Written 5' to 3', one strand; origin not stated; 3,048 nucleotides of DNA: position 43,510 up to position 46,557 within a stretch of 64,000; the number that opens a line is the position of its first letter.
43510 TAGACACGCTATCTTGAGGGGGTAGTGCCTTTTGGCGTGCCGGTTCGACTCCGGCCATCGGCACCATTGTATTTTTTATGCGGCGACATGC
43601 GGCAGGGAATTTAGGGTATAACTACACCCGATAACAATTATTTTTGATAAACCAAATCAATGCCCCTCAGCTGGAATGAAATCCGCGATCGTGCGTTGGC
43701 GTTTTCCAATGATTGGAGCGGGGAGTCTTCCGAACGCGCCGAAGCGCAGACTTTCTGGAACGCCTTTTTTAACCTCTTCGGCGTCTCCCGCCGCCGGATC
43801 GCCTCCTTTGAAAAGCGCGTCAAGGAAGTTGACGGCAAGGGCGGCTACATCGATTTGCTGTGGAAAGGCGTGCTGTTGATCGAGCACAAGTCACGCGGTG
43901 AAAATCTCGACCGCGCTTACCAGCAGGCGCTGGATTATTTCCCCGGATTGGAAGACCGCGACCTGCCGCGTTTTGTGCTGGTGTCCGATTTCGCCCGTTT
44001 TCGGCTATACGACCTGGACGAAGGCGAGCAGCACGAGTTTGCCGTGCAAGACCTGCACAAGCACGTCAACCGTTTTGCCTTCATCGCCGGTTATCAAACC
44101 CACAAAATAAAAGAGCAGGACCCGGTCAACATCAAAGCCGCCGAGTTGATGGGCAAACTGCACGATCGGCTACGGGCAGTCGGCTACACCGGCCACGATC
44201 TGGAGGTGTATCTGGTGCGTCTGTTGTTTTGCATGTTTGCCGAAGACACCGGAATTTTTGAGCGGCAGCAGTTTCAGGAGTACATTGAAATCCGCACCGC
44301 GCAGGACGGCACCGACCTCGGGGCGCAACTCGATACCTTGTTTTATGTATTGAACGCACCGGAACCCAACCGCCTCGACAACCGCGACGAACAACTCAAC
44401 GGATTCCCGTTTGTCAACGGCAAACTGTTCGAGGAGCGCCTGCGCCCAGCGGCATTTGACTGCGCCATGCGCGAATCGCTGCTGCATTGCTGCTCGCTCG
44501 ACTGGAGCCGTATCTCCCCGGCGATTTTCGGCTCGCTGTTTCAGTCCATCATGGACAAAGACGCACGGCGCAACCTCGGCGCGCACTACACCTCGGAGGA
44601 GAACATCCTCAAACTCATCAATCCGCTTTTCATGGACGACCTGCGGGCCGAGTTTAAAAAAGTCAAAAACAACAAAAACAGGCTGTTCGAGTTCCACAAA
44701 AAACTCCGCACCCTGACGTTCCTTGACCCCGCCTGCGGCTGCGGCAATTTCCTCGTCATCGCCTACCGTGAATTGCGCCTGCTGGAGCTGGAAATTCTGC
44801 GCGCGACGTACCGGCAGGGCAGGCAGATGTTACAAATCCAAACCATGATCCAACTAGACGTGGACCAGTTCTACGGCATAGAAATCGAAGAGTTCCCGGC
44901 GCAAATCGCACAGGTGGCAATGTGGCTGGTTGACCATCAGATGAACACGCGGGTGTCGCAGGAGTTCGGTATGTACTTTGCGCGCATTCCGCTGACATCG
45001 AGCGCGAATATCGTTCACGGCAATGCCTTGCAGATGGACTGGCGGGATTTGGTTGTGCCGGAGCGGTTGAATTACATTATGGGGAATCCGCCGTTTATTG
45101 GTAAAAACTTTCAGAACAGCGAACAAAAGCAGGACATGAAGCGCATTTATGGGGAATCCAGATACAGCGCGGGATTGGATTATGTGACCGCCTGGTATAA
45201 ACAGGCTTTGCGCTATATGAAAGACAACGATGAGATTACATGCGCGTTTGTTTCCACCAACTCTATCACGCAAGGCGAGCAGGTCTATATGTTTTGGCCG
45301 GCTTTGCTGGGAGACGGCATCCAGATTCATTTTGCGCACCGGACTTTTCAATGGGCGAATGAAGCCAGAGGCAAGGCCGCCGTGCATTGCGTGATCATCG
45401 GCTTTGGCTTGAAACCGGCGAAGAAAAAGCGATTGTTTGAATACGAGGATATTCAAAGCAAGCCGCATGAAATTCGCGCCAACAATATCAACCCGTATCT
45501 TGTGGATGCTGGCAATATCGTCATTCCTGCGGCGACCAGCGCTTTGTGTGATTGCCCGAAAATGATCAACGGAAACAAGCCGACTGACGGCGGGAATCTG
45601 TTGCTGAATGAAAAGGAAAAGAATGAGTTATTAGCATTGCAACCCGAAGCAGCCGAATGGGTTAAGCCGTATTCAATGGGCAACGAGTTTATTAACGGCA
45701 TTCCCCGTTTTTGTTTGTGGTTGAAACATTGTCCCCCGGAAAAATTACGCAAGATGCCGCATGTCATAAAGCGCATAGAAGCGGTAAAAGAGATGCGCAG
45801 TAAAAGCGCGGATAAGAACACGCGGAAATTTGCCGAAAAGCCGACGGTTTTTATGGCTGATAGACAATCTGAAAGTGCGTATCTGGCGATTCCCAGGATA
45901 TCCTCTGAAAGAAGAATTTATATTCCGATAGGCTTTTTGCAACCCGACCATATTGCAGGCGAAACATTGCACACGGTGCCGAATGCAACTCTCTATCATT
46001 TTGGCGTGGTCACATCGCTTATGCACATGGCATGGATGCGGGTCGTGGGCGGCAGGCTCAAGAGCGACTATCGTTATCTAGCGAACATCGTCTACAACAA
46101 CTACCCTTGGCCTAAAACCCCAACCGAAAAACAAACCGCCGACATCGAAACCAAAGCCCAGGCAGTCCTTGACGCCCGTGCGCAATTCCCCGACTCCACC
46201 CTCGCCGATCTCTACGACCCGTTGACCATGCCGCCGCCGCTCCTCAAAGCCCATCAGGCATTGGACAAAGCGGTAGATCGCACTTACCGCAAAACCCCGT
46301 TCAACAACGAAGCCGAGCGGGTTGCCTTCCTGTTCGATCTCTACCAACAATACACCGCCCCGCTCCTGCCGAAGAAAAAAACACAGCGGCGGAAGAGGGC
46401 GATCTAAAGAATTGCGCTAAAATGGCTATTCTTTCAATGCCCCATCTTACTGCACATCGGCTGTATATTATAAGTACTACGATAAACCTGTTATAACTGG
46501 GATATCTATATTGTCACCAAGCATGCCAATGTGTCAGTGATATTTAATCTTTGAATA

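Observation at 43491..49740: About 6-kb defence island inserted 3' of tRNA-Leu(GAG): MmeI-family Type IIL restriction-modification enzyme plus the CBASS-like operon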

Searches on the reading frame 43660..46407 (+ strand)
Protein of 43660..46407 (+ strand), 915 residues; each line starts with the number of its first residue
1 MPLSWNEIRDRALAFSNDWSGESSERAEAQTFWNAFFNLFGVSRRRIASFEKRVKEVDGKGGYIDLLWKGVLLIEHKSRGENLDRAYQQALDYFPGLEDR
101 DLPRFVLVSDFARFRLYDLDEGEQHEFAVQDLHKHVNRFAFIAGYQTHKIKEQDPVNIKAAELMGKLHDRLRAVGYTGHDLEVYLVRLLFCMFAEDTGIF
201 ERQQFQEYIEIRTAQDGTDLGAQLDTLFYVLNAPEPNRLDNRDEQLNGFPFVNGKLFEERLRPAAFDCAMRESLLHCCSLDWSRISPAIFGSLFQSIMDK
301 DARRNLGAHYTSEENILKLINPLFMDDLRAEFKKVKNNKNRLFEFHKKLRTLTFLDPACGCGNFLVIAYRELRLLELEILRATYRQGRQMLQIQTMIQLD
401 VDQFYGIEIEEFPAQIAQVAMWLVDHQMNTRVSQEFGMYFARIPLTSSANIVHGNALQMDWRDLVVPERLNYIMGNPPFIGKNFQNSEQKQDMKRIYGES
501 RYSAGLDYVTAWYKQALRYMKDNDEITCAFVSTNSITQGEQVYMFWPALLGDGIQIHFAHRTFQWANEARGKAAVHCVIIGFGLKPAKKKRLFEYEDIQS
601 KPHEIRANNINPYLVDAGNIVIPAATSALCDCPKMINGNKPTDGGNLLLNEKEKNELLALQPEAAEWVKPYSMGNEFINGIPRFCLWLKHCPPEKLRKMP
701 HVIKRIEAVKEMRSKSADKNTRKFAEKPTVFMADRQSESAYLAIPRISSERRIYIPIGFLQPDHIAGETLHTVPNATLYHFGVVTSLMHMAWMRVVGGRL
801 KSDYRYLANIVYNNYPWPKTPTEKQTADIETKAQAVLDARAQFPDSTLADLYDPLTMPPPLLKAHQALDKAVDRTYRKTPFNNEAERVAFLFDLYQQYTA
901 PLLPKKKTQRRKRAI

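Call 5: search_protein_families(library=pfam, proteins=[window:43660-46407:+], max_evalue=0.01)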
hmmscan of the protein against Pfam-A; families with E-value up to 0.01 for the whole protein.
window:43660-46407:+ (915 aa): 7 families
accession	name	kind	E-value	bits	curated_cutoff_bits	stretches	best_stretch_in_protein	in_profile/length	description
PF20473.4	MmeI_Mtase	-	2.6e-94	315.7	27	1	333-594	2-259/259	MmeI, DNA-methyltransferase domain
PF20466.3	MmeI_TRD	-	4.3e-71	239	27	1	617-819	2-206/207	MmeI, target recognition domain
PF20464.3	MmeI_N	-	4.2e-49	167.8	27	1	11-173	2-180/181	MmeI, N-terminal domain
PF20467.3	MmeI_C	-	8.3e-34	116.1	27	1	823-902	3-82/83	MmeI, C-terminal domain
PF20465.4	MmeI_hel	-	2.8e-24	86.1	27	1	179-257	1-75/75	MmeI, helicase spacer domain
PF07669.17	Eco57I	-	4.4e-07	30.6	25.3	1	403-537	2-139/171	Eco57I restriction-modification methylase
PF02384.22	N6_Mtase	-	6.4e-07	29.4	20.4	1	354-522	50-175/311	N-6 DNA Methylase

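Call 6: search_protein_families(library=padloc, proteins=[window:43660-46407:+], max_evalue=0.01)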
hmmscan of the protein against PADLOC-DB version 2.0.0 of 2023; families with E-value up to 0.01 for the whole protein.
window:43660-46407:+ (915 aa): 38 families (the best 25 are shown)
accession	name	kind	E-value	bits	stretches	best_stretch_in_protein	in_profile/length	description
PDLC03598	REase_MTase_IIG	-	0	1235.3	1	3-900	3-909/912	Type IIG restriction enzyme-methyltransferase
PDLC03599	REase_MTase_IIG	-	2.6e-100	334.7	2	23-681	20-679/959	Type IIG restriction enzyme-methyltransferase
PDLC03627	REase_MTase_IIG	-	1e-89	299.7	2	15-434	7-491/1136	Type IIG restriction enzyme-methyltransferase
PDLC04134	mad2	-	4.4e-56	188.7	1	22-533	2-399/492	mads_2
PDLC02643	DrmMI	-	2.6e-28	96.4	2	471-853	870-1241/1347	DrmMI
PDLC02644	DrmMI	-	6.3e-10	35.6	1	471-577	383-490/988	DrmMI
PDLC03021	MTase_I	-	4.8e-08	30.3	1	353-425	187-249/491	Type I methyltransferase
PDLC03335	MTase_II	-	1.3e-07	28.7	1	352-535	104-258/607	Type II methyltransferase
PDLC03630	REase_MTase_IIG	-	1.4e-07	27.7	1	289-372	353-427/1100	Type IIG restriction enzyme-methyltransferase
PDLC02640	DrmMI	-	3.3e-07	26.3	1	683-879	701-911/1015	DrmMI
PDLC03609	REase_MTase_IIG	-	3.6e-07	26.3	1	335-540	420-623/1066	Type IIG restriction enzyme-methyltransferase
PDLC02525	PglX|PglXI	-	1.3e-06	25.3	1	343-432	276-356/607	PglX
PDLC03580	REase_II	-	2.3e-06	23.7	1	289-379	361-443/1112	Type II restriction enzyme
PDLC02523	PglX|PglXI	-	3.2e-06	23.2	1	348-427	328-408/1428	PglX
PDLC02646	DrmMI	-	5e-06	22.9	1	471-825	284-641/792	DrmMI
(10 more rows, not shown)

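Call 12: find_encoding_contigs(protein=window:43660-46407:+, flank=10000, max_places=8)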
Protein window:43660-46407:+ (915 aa): no gene with exactly this product is on record in the collection.

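Call 18: search_solved_structures(query=window:43660-46407:+, show_alignments=1)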
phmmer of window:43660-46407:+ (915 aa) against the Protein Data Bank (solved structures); distinct sequences matched with E-value up to 0.001: 1.
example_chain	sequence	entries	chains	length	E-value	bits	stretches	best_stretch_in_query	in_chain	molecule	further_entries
5hr4_C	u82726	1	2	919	0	1169.1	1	1-912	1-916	MmeI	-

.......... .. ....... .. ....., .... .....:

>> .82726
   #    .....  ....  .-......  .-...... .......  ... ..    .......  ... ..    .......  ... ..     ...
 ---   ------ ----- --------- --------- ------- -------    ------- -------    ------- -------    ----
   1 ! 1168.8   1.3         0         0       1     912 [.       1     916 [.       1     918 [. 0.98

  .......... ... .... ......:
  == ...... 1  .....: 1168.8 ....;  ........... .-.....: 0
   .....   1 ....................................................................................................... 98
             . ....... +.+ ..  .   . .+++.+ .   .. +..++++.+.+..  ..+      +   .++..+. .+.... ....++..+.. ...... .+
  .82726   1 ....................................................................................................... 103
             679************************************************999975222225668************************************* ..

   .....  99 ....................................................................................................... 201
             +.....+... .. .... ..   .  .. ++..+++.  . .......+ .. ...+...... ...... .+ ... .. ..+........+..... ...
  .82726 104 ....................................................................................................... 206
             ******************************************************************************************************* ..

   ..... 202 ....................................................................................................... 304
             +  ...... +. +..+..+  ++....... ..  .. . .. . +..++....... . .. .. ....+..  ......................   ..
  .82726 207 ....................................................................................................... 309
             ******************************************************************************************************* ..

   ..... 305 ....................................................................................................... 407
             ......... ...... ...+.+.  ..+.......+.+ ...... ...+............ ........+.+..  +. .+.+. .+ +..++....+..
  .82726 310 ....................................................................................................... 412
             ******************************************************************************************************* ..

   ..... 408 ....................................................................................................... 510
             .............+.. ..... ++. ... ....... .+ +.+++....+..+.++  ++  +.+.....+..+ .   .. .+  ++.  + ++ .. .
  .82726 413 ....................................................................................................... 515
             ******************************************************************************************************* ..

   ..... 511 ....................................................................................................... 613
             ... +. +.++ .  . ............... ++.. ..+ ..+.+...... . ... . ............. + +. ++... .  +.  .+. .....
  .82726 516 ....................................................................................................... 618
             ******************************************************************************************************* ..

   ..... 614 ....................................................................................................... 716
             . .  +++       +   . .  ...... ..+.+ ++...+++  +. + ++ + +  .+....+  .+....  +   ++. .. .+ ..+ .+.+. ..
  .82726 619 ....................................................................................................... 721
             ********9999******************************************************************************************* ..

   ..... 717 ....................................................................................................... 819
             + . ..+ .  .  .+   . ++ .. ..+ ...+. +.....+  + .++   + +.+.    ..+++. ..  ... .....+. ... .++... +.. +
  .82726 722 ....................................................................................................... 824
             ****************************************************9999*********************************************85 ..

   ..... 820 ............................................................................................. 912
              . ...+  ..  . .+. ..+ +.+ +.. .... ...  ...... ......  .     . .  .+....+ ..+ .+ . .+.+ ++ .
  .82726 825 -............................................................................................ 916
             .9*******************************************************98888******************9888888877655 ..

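Call 23: find_homologous_proteins(query=window:43660-46407:+, max_evalue=1e-50)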
Query window:43660-46407:+ (915 aa): 8000 proteins with E <= 1e-50 among 8000 candidates; the best 120 are listed.
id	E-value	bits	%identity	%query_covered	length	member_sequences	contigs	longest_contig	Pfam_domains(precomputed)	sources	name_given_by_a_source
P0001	0.0e+0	2030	94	100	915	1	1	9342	PF20465.5,PF02384.23,PF07669.18,PF20466.4,PF20464.4,PF20467.4,PF20473.5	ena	-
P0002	0.0e+0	1980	92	99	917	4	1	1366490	PF20465.5,PF02384.23,PF07669.18,PF20466.4,PF20464.4,PF20467.4,PF20473.5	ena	-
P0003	0.0e+0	1873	87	99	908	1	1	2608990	PF20465.5,PF02384.23,PF07669.18,PF20466.4,PF20464.4,PF20467.4,PF20473.5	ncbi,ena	-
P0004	0.0e+0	1758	81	100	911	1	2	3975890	PF20465.5,PF07669.18,PF20466.4,PF20464.4,PF20467.4,PF20473.5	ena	-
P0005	0.0e+0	1757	81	100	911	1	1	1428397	PF20465.5,PF07669.18,PF20466.4,PF20464.4,PF20467.4,PF20473.5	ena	-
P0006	0.0e+0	1756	81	100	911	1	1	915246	PF20465.5,PF07669.18,PF20466.4,PF20464.4,PF20467.4,PF20473.5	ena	-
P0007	0.0e+0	1753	80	100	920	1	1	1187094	PF20465.5,PF02384.23,PF07669.18,PF20466.4,PF20464.4,PF20467.4,PF20473.5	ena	-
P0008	0.0e+0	1735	79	100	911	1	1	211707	PF20465.5,PF02384.23,PF07669.18,PF20466.4,PF20464.4,PF20467.4,PF20473.5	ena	-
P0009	0.0e+0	1725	79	99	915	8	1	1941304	PF20465.5,PF02384.23,PF07669.18,PF20466.4,PF20464.4,PF20467.4,PF20473.5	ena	-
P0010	0.0e+0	1713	80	100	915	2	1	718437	PF20465.5,PF02384.23,PF07669.18,PF20466.4,PF20464.4,PF20467.4,PF20473.5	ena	-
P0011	0.0e+0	1700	78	99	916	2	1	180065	PF20465.5,PF02384.23,PF07669.18,PF20466.4,PF20464.4,PF20467.4,PF20473.5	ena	-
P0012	0.0e+0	1694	78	100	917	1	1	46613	PF20465.5,PF02384.23,PF07669.18,PF20466.4,PF20464.4,PF20467.4,PF20473.5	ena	-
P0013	0.0e+0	1686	77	100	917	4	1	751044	PF20465.5,PF02384.23,PF07669.18,PF20466.4,PF20464.4,PF20467.4,PF20473.5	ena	-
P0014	0.0e+0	1682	79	100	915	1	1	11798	PF20465.5,PF02384.23,PF20466.4,PF20464.4,PF20467.4,PF20473.5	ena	-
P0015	0.0e+0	1677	77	100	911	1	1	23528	PF20465.5,PF02384.23,PF07669.18,PF20466.4,PF20464.4,PF20467.4,PF20473.5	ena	-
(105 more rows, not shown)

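Call 24: find_encoding_contigs(protein=P0002, flank=10000, max_places=3)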
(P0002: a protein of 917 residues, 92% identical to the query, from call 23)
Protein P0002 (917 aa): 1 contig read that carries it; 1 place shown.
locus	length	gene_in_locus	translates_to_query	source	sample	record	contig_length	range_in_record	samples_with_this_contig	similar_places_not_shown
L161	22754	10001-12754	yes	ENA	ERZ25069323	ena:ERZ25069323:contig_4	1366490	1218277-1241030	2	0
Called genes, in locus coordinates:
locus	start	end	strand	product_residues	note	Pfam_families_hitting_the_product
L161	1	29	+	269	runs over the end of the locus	PF05050:Methyltransf_21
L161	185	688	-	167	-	PF03350:UPF0114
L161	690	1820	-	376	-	PF01546:Peptidase_M20, PF07687:M20_dimer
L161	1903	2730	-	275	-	PF00481:PP2C (faint), PF13672:PP2C_2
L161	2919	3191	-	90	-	PF01722:BolA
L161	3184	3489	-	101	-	PF03795:YCII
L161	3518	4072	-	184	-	PF04279:IspA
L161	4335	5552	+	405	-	PF00579:tRNA-synt_1b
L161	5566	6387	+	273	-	PF02616:SMC_ScpA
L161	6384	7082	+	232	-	PF04079:SMC_ScpB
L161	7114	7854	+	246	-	PF01479:S4, PF00849:PseudoU_synth_2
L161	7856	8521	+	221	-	PF00730:HhH-GPD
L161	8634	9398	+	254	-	PF00121:TIM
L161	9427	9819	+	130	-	PF03840:SecG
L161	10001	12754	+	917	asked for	PF20464:MmeI_N, PF20465:MmeI_hel, PF02384:N6_Mtase (weak), PF20473:MmeI_Mtase, PF07669:Eco57I (weak), PF20466:MmeI_TRD, PF20467:MmeI_C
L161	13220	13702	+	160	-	PF10711:DUF2513 (weak)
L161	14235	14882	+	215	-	PF01555:N6_N4_Mtase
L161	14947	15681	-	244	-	PF01048:PNP_UDP_1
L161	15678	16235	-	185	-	PF00156:Pribosyltran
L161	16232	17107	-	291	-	PF05673:DUF815, PF13191:AAA_16 (weak), PF00004:AAA (faint)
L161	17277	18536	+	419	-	PF00464:SHMT, PF00155:Aminotran_1_2 (weak)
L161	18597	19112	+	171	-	PF22811:Zn_ribbon_NrdR, PF03477:ATP-cone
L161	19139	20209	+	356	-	PF00383:dCMP_cyt_deam_1, PF14437:MafB19-deam, PF01872:RibD_C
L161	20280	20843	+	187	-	PF00677:Lum_binding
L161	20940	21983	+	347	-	PF00926:DHBP_synthase, PF00925:GTP_cyclohydro2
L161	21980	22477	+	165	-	PF00885:DMRL_synthase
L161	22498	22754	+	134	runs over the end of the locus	PF01029:NusB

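Call 25: find_encoding_contigs(protein=P0001, flank=10000, max_places=3)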
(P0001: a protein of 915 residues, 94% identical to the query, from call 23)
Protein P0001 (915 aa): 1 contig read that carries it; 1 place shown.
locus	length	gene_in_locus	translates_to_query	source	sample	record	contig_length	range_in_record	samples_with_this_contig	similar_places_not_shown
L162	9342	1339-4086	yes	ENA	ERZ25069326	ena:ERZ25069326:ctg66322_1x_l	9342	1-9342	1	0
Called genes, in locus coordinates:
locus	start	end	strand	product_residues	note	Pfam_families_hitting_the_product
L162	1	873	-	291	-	?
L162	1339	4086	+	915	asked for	PF20464:MmeI_N, PF20465:MmeI_hel, PF02384:N6_Mtase (weak), PF20473:MmeI_Mtase, PF07669:Eco57I (weak), PF20466:MmeI_TRD, PF20467:MmeI_C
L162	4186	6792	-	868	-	-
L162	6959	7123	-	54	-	-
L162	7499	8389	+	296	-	PF14338:Mrr_N, PF04471:Mrr_cat, PF13156:Mrr_cat_2 (weak), PF22722:NA-iREase1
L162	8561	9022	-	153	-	PF01957:NfeD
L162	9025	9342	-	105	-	?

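Call 26: find_encoding_contigs(protein=P0003, flank=10000, max_places=3)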
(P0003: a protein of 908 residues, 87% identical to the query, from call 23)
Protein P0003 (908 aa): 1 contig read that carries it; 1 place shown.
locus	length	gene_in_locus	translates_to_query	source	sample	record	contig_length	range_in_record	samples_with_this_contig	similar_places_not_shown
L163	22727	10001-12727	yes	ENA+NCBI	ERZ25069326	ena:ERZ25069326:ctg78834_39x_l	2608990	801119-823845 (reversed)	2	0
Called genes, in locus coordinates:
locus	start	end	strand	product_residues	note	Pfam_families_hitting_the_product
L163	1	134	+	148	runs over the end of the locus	-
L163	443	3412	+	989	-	PF02393:US22 (faint), PF06977:SdiA-regulated (faint), PF01436:NHL, PF01731:Arylesterase (faint), PF06739:SBBP (faint), PF01436:NHL, PF17170:DUF5128, PF01436:NHL, +4 more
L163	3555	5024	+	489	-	PF00478:IMPDH, PF00571:CBS, PF03060:NMO, PF01070:FMN_dh (weak)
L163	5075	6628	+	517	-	PF00117:GATase, PF07722:Peptidase_C26, PF02568:ThiI (faint), PF02540:NAD_synthase, PF00958:GMP_synt_C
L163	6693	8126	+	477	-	PF01479:S4, PF00849:PseudoU_synth_2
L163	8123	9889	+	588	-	PF01336:tRNA_anti-codon, PF00152:tRNA-synt_2, PF02938:GAD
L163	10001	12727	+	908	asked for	PF20464:MmeI_N, PF20465:MmeI_hel, PF02384:N6_Mtase (weak), PF20473:MmeI_Mtase, PF07669:Eco57I (weak), PF20466:MmeI_TRD, PF20467:MmeI_C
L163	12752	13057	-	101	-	PF00077:RVP (weak), PF13650:Asp_protease_2, PF13975:gag-asp_proteas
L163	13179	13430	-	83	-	-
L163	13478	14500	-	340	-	PF00174:Oxidored_molyb, PF03404:Mo-co_dimer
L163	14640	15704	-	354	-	PF10647:Gmad1 (faint), PF14870:PSII_BNR (faint), PF15902:Sortilin-Vps10 (weak), PF25852:DUF6242_C (weak), PF15902:Sortilin-Vps10 (weak)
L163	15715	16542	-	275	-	PF01435:Peptidase_M48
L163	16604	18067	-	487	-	PF00675:Peptidase_M16, PF05193:Peptidase_M16_C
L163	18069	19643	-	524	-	PF00675:Peptidase_M16 (weak), PF05193:Peptidase_M16_C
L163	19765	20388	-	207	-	-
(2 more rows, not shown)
